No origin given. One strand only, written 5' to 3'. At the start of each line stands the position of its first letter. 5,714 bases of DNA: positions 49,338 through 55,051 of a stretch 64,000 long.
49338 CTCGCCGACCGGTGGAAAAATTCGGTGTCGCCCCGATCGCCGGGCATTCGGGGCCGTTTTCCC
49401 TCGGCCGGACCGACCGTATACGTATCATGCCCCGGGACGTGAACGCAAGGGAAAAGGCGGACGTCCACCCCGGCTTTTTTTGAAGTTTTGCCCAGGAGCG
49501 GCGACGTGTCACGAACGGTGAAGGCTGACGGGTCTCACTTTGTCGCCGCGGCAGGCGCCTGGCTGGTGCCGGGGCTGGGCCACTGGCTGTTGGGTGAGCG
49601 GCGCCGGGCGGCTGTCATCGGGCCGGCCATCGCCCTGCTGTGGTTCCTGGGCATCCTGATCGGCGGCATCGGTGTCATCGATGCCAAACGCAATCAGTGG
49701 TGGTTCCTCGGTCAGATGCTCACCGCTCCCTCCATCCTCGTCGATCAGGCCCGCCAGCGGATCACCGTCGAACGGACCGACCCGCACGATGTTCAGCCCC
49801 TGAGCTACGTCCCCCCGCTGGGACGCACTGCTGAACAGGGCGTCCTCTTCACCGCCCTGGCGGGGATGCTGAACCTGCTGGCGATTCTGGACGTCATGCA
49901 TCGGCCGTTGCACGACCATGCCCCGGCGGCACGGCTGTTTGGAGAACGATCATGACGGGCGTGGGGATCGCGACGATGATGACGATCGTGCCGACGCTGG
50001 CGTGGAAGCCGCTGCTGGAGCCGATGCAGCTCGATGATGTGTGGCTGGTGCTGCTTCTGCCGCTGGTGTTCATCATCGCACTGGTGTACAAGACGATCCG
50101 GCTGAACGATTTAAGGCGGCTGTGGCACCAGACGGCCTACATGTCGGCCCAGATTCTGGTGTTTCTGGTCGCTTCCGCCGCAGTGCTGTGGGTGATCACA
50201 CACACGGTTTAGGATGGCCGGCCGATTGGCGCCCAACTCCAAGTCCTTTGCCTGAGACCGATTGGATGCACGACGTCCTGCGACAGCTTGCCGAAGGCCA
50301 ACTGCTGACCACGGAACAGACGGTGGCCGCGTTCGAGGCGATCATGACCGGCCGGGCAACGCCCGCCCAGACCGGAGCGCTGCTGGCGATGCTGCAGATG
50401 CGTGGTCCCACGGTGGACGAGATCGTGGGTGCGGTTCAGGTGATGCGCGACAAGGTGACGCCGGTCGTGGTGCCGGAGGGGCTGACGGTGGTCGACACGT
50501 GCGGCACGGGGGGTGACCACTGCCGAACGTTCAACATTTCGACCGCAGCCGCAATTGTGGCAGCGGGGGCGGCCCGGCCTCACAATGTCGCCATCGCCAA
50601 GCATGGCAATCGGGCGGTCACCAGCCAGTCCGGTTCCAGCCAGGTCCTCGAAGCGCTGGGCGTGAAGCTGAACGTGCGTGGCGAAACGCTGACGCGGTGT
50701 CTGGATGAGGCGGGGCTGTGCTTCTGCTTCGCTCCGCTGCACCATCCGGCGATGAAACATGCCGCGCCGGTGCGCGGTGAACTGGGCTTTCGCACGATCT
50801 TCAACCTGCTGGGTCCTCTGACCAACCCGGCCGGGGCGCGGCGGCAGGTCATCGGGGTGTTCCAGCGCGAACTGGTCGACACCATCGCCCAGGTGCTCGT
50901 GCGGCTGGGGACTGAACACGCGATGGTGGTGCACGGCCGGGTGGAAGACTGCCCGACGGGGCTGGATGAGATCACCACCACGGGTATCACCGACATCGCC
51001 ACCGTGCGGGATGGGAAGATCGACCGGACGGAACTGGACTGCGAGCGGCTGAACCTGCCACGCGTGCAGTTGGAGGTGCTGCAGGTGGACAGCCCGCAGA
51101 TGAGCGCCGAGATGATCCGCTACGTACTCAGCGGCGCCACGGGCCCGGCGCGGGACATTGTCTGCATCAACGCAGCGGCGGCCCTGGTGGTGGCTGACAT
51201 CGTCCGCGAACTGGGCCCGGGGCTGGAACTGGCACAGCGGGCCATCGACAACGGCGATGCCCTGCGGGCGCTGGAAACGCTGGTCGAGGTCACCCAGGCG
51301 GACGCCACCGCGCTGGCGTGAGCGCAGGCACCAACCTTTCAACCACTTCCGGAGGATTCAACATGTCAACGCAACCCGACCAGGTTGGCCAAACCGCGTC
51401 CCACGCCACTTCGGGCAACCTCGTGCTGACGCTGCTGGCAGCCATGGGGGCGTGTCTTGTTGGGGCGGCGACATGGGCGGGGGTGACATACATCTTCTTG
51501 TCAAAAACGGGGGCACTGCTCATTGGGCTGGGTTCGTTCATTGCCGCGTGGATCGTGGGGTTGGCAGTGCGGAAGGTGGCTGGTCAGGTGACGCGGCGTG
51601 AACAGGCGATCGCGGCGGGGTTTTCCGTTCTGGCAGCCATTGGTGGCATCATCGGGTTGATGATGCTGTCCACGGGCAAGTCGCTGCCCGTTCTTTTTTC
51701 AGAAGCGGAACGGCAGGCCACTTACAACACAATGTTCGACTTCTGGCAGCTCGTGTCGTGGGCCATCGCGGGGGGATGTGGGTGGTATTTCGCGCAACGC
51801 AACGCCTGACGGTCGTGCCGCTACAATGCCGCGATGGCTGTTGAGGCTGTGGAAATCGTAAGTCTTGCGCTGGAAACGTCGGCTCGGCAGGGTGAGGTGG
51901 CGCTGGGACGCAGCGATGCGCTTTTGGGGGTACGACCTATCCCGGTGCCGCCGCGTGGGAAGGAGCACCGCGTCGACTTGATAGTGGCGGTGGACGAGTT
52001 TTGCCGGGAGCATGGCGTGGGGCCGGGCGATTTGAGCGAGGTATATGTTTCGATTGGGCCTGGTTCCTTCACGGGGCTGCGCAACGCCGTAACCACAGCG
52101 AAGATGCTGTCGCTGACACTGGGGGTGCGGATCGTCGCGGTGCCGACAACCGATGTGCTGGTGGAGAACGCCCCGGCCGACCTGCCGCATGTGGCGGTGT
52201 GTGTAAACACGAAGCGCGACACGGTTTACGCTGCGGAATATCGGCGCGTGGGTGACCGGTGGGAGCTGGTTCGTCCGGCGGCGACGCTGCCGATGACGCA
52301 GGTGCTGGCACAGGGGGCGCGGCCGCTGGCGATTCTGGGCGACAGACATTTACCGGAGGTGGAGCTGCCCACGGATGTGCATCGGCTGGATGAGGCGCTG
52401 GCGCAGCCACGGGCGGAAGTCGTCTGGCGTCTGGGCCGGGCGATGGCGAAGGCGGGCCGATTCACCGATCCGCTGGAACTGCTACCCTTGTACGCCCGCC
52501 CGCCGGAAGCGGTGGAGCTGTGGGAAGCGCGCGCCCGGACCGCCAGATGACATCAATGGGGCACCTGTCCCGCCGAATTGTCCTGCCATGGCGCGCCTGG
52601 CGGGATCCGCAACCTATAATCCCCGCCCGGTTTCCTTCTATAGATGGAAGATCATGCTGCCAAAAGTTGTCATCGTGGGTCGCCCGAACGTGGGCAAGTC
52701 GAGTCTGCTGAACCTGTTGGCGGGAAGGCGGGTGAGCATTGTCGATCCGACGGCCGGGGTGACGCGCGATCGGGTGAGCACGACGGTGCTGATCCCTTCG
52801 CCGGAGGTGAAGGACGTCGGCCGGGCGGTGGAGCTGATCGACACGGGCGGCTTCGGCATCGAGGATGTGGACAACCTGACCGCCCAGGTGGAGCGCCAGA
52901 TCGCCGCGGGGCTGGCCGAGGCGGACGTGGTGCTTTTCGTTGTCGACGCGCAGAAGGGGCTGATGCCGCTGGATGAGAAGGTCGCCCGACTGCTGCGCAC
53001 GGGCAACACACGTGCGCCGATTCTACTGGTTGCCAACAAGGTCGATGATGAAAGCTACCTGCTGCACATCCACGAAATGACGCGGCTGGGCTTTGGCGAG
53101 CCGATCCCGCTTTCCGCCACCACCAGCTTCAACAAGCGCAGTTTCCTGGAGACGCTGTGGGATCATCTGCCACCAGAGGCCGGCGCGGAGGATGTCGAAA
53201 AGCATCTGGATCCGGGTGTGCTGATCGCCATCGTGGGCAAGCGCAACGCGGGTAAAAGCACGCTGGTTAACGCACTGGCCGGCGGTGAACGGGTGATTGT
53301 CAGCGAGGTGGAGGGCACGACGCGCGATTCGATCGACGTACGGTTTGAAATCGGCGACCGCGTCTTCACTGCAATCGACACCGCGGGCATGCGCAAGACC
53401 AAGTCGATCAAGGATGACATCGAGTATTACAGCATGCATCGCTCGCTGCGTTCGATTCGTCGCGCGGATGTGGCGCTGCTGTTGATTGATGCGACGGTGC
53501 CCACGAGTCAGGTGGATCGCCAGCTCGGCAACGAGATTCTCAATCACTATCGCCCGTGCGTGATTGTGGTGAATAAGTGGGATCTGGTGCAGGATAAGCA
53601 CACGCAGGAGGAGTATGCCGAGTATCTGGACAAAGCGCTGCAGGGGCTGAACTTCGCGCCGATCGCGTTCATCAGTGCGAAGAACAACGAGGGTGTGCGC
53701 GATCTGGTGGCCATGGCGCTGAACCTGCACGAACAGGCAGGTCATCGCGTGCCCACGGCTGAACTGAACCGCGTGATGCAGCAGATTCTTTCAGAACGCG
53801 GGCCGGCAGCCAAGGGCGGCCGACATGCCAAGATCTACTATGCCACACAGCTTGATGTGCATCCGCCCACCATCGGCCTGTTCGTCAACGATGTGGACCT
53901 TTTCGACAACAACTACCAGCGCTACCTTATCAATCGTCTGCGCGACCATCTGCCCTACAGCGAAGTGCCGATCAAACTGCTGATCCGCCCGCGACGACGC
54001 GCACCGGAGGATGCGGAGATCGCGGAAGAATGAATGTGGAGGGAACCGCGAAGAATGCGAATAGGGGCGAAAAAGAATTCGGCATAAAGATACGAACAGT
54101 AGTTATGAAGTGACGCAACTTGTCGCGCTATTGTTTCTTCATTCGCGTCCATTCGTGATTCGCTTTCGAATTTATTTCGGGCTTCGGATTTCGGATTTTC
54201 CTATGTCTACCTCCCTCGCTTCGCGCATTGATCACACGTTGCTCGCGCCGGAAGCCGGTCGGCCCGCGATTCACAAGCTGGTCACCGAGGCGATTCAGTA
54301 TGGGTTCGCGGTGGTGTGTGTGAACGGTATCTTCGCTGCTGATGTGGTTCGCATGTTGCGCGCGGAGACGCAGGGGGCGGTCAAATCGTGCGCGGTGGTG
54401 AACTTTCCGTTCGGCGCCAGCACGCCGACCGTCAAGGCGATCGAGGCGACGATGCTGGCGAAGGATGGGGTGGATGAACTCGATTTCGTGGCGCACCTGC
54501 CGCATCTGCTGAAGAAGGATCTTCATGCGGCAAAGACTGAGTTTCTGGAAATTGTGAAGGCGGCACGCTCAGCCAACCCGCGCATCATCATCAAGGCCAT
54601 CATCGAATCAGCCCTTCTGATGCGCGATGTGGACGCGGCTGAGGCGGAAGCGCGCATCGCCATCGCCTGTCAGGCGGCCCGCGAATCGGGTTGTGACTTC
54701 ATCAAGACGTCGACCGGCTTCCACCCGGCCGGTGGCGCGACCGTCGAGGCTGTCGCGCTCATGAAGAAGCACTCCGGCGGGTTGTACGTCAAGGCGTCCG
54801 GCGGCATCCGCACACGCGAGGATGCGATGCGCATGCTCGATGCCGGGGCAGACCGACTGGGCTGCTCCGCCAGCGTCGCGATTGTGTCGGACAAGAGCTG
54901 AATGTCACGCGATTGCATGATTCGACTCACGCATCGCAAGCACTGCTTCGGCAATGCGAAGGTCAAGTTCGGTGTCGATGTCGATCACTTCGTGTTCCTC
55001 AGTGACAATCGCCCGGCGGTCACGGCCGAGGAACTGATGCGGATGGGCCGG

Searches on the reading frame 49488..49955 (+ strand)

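Call 85: search_protein_families(library=pfam, proteins=[window:49488-49955:+], max_evalue=0.01)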
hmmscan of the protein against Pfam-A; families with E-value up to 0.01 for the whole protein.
window:49488-49955:+ (155 aa): 1 family
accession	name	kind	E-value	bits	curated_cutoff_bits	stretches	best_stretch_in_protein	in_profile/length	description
PF20382.3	DUF6677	-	2.6e-18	67.1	24.3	1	20-139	2-110/116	Family of unknown function (DUF6677)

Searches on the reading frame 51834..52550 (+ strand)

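Call 85: search_protein_families(library=pfam, proteins=[window:51834-52550:+], max_evalue=0.01)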
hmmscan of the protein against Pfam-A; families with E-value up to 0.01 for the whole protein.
window:51834-52550:+ (238 aa): 1 family
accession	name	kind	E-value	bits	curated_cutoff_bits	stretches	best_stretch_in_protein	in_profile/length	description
PF00814.31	TsaD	-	5.8e-21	75.8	24.8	1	43-158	27-148/264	tRNA N6-adenosine threonylcarbamoyltransferase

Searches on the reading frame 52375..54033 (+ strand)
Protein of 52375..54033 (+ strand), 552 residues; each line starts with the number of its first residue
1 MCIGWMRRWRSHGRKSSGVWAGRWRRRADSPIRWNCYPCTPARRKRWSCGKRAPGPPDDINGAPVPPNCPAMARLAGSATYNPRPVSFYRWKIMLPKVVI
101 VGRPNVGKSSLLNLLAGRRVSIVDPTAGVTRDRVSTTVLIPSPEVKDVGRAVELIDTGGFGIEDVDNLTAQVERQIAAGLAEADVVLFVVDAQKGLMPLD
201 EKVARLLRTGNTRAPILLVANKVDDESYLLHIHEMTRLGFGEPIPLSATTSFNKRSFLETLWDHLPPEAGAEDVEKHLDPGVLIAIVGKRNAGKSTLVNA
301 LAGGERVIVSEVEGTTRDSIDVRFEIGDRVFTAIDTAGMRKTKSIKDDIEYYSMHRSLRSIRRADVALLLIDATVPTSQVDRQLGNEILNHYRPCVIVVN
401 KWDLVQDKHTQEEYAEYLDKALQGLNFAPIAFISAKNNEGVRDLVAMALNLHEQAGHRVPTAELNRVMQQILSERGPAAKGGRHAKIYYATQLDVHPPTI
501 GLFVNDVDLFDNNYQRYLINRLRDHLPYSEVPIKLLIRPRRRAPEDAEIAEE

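Call 16: search_protein_families(library=pfam, proteins=[window:52375-54033:+], max_evalue=0.001)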
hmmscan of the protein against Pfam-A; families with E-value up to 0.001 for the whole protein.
window:52375-54033:+ (552 aa): 18 families
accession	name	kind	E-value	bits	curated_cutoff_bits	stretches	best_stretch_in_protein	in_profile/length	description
PF01926.29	MMR_HSR1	-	1.4e-50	170.5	21.9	2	284-401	2-113/113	50S ribosome-binding GTPase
PF14714.11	KH_dom-like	-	8.4e-27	93.7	27.3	1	458-538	1-81/81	KH-domain-like of EngA bacterial GTPase enzymes, C-terminal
PF00009.33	GTP_EFTU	-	5.7e-23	81.9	26.5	2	283-451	5-185/188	Elongation factor Tu GTP binding domain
PF02421.24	FeoB_N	-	5.4e-21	75.2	27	2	284-446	3-154/156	Ferrous iron transport protein B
PF00350.29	Dynamin_N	-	9.8e-15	55.4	27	1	284-324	1-40/168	Dynamin family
PF00071.28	Ras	-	6.2e-14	52.3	21.6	2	97-226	1-117/162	Ras family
PF03193.22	RsgA_GTPase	-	5.3e-12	46.3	30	0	269-315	95-140/174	RsgA GTPase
PF08477.19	Roc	-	3.6e-09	37.3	27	1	97-224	1-119/119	Ras of Complex, Roc, domain of DAPkinase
PF04548.22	AIG1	-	5.1e-09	36.2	27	0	284-391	3-110/212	AIG1 family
PF00025.27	Arf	-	2.8e-08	33.9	22.3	0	97-227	16-129/174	ADP-ribosylation factor family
PF00005.33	ABC_tran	-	7.9e-08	33.4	25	1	273-312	3-42/137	ABC transporter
PF16897.10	MMR_HSR1_Xtn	-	1.5e-07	31.8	35.2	0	390-446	53-98/106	C-terminal region of MMR_HSR1 domain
PF10662.15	PduV-EutP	-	0.00014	22.2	21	0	285-445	5-138/143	Ethanolamine utilisation - propanediol utilisation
PF13521.12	AAA_28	-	0.00018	22.2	27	0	97-123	1-28/164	AAA domain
PF13401.12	AAA_22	-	0.00027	21.7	27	0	98-196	8-96/130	AAA domain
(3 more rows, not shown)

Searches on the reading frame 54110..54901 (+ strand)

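Call 16: search_protein_families(library=pfam, proteins=[window:54110-54901:+], max_evalue=0.001)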
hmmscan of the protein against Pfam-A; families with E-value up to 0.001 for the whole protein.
window:54110-54901:+ (263 aa): 1 family
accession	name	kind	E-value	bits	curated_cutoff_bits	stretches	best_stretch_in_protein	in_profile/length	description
PF01791.15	DeoC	-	2.2e-08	34.5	23.8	1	53-245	22-210/229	DeoC/LacD family aldolase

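Call 17: search_protein_families(library=ncbifam, proteins=[window:54110-54901:+], max_evalue=0.01)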
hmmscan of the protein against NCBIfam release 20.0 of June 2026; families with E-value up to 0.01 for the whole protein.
window:54110-54901:+ (263 aa): 8 families
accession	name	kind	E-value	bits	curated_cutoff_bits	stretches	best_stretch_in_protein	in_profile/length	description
TIGR00126.1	deoC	equivalog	2.1e-49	167.8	117.3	1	36-259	2-210/211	deoxyribose-phosphate aldolase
TIGR01768.1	GGGP-family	subfamily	0.0009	18.8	113.25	1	212-249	167-204/224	geranylgeranylglyceryl phosphate synthase family protein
TIGR02151.1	IPP_isom_2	equivalog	0.0011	17.9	281.3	1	200-256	235-291/338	type 2 isopentenyl-diphosphate Delta-isomerase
NF006847.0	PRK09358.1-2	equivalog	0.0029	16.5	412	1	138-255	123-235/364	adenosine deaminase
NF003652.0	PRK05286.2-5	equivalog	0.0049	16.1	267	0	213-248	281-317/353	quinone-dependent dihydroorotate dehydrogenase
NF003198.0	PRK04169.1-2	subfamily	0.0049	16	247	1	183-249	157-222/249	geranylgeranylglyceryl/heptaprenylglyceryl phosphate synthase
NF010112.0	PRK13585.1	equivalog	0.0058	16.2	243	0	224-251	75-102/241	1-(5-phosphoribosyl)-5-[(5-phosphoribosylamino)methylideneamino]imidazole-4-carboxamide isomerase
NF003202.0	PRK04169.1-6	equivalog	0.0098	15.4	353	0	188-250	170-231/254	phosphoglycerol geranylgeranyltransferase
